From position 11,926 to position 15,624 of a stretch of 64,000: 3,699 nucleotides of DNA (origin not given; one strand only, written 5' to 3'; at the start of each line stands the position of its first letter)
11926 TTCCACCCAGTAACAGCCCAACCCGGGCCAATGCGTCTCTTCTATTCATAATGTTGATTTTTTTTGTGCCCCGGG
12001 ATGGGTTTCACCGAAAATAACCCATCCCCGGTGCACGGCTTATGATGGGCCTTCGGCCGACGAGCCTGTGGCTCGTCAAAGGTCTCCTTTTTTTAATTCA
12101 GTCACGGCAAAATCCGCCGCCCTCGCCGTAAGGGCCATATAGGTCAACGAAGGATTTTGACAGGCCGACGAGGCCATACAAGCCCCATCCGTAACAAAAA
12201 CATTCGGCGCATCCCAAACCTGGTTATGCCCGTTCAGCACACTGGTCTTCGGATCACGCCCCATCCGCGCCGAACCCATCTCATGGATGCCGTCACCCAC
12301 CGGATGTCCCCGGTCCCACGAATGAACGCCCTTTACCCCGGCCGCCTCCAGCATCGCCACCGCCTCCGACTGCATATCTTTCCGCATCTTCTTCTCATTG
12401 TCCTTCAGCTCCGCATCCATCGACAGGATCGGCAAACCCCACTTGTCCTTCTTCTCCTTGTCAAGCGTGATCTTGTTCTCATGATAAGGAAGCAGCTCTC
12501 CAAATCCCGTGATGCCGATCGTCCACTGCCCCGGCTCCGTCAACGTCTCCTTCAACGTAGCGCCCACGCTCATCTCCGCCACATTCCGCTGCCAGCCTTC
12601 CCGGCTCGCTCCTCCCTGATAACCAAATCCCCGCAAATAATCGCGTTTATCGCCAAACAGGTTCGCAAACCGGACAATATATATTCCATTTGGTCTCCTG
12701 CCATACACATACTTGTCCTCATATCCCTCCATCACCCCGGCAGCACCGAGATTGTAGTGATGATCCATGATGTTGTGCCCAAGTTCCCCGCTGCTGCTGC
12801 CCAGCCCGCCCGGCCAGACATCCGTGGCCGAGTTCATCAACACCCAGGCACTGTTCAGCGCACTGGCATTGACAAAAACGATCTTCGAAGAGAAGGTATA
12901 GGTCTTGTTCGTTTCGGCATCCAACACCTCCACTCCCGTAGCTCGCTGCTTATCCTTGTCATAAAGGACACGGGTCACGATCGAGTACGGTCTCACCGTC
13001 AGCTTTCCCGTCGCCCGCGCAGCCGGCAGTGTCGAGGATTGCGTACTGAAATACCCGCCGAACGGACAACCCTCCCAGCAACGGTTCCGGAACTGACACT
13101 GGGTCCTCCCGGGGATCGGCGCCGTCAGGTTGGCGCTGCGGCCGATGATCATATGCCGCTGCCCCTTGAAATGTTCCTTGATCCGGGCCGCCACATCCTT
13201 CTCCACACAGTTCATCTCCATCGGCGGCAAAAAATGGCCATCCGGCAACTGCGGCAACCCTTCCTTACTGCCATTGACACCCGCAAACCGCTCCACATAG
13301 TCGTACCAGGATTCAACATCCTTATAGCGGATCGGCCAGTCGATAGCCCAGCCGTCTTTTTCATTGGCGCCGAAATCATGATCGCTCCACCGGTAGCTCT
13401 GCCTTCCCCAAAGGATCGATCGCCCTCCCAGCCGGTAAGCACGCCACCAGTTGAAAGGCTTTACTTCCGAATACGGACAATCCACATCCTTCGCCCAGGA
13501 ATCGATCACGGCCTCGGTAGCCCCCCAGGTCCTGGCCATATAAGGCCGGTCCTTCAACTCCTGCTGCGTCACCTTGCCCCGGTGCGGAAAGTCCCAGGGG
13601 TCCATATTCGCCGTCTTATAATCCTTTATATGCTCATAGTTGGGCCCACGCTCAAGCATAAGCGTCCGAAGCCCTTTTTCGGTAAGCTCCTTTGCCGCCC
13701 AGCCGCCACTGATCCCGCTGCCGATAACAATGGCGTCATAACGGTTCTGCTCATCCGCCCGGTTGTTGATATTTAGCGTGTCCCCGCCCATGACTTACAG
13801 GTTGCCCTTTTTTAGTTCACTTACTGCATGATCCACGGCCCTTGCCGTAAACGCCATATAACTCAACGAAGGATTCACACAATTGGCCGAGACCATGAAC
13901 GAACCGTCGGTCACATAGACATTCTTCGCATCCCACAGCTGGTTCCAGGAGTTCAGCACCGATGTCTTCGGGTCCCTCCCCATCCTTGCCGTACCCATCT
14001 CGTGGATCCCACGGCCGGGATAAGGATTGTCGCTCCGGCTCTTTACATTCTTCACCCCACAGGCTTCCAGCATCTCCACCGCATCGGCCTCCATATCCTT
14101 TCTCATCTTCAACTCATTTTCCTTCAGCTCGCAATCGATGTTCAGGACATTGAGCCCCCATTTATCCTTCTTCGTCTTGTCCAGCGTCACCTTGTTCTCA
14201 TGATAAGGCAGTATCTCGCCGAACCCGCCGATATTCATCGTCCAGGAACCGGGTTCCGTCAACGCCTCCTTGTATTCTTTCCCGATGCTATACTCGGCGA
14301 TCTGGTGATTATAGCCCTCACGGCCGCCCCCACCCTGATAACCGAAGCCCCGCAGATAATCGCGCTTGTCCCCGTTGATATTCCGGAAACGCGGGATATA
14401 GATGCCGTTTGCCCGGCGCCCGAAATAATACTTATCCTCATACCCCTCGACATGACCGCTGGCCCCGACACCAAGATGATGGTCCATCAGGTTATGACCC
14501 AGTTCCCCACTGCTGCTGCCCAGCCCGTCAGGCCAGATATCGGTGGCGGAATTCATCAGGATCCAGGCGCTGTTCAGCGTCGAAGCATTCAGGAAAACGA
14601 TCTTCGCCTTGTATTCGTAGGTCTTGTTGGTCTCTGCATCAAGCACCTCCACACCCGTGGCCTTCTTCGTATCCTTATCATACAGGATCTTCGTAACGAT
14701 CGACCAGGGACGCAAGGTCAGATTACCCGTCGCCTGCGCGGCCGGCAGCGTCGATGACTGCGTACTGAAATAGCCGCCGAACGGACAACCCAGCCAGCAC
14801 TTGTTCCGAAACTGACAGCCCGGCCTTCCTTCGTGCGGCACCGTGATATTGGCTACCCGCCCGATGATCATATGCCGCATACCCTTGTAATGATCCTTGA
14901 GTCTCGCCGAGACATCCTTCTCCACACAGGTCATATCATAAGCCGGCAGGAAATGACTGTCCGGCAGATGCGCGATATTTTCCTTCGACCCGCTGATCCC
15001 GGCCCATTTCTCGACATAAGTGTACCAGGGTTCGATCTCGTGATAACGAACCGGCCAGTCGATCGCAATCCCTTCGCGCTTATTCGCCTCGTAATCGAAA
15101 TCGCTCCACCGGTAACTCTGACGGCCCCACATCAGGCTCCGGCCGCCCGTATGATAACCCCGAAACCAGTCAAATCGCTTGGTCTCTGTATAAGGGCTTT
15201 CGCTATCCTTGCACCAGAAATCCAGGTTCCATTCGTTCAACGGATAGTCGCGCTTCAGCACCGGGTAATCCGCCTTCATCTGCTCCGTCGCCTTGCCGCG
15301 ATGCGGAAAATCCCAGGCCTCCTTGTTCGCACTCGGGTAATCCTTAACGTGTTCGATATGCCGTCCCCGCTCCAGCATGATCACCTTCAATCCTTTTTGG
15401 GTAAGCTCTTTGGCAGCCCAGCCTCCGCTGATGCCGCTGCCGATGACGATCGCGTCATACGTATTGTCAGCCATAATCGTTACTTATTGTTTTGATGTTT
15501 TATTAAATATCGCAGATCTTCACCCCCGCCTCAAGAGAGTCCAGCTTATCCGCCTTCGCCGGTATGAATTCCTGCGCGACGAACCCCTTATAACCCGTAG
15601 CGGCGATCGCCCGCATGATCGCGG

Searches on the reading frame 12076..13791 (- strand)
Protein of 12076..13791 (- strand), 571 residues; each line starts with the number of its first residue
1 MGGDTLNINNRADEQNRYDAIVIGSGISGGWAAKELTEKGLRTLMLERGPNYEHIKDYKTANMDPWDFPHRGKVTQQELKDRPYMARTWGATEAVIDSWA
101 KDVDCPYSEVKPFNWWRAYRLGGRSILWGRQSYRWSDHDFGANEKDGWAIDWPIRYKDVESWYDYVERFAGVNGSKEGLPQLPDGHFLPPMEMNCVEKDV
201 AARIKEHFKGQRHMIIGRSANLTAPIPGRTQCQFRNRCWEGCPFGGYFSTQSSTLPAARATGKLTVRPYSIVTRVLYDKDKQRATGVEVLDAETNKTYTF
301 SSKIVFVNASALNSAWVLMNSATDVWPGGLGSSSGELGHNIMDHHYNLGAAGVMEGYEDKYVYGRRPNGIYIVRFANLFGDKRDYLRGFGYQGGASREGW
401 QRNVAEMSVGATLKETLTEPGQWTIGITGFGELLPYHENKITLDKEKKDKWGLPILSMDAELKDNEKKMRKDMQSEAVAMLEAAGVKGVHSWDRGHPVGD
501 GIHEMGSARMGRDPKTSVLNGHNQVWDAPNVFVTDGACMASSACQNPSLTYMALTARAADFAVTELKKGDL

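Call 11: search_protein_families(library=ncbifam, proteins=[window:12076-13791:-])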
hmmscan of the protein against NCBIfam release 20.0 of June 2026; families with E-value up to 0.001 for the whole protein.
window:12076-13791:- (571 aa): 10 families
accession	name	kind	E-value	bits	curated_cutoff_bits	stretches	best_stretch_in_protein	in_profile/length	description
NF058674.1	CholsOxChoxAB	equivalog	5.6e-15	54.8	850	2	502-561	472-531/535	cholesterol oxidase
TIGR02462.1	pyranose_ox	equivalog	2.7e-12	46.4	544.9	1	430-566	411-547/548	pyranose oxidase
NF002550.0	PRK02106.1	subfamily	1.7e-11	43.4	605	1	247-321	199-270/563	choline dehydrogenase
TIGR03970.1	mycofact_MftG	equivalog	4.7e-11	42.3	387.45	0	475-561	397-485/487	mycofactocin dehydrogenase MftG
TIGR01810.1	betA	equivalog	1.8e-06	26.9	732.1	1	247-322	192-264/532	choline dehydrogenase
NF053717.1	VnlPnlRedVprA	equivalog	4.3e-06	25.8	600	1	14-52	3-41/481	vinyl phenol reductase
TIGR02032.1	GG-red-SF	subfamily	1.6e-05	24.7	158.8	1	18-49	1-32/297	geranylgeranyl reductase family protein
TIGR02730.1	carot_isom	equivalog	0.00022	20.2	586.9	1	18-48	1-31/493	carotenoid isomerase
NF053556.1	prodigi_MAP_PigB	equivalog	0.00026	19.5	850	1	10-81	147-214/659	prodigiosin MAP biosynthesis oxidoreductase PigB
TIGR04542.1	GMC_mycofac_2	equivalog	0.00037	19.7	400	0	19-52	1-35/425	mycofactocin system GMC family oxidoreductase MftG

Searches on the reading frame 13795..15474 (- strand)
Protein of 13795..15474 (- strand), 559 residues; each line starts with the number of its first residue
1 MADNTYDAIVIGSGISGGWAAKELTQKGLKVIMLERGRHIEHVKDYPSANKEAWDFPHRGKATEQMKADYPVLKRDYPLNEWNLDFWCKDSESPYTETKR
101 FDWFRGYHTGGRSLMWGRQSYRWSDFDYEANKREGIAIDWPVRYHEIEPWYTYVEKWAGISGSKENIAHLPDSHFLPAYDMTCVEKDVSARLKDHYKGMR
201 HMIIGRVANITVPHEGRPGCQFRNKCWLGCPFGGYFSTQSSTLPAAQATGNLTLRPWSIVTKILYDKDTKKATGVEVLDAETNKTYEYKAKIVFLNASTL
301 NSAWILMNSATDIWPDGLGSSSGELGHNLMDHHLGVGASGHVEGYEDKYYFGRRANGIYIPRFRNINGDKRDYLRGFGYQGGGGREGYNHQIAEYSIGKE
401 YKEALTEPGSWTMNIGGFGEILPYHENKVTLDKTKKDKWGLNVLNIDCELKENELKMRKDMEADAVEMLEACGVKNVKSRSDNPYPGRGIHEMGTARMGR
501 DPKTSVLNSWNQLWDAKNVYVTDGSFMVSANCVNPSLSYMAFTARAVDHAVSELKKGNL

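Call 11: search_protein_families(library=ncbifam, proteins=[window:13795-15474:-])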
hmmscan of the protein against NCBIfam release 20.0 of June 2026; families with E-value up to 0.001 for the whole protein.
window:13795-15474:- (559 aa): 14 families
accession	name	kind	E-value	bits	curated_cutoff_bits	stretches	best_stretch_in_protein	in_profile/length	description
NF058674.1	CholsOxChoxAB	equivalog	1.8e-17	63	850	2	490-549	472-531/535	cholesterol oxidase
TIGR02462.1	pyranose_ox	equivalog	1.3e-13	50.8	544.9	1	418-554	411-547/548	pyranose oxidase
NF002550.0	PRK02106.1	subfamily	1.4e-12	46.9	605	1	235-310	199-271/563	choline dehydrogenase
TIGR01810.1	betA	equivalog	5.4e-09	35.2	732.1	1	235-311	192-265/532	choline dehydrogenase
NF053717.1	VnlPnlRedVprA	equivalog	2.5e-08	33.2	600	1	3-46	4-47/481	vinyl phenol reductase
TIGR02032.1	GG-red-SF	subfamily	1.3e-06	28.3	158.8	1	6-42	1-37/297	geranylgeranyl reductase family protein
TIGR02730.1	carot_isom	equivalog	9e-05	21.5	586.9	1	6-36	1-31/493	carotenoid isomerase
NF003585.0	PRK05249.1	equivalog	0.00023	19.9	465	1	3-40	4-41/464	Si-specific NAD(P)(+) transhydrogenase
TIGR02023.1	BchP-ChlP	subfamily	0.00025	20.2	343.3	1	6-37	1-32/388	geranylgeranyl diphosphate reductase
NF007450.0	PRK10015.1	subfamily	0.00025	19.9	466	1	1-38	1-38/429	FAD-dependent oxidoreductase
NF041080.1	DGGGPL_reductase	equivalog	0.00038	19.4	580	0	5-43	1-38/447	digeranylgeranylglycerophospholipid reductase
NF008425.0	PRK11259.1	equivalog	0.00057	18.9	257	1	4-36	3-35/377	N-methyl-L-tryptophan oxidase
TIGR04542.1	GMC_mycofac_2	equivalog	0.00059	19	400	0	7-38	1-33/425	mycofactocin system GMC family oxidoreductase MftG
TIGR00031.1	UDP-GALP_mutase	equivalog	0.00081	18.4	303.75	0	6-40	2-36/378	UDP-galactopyranose mutase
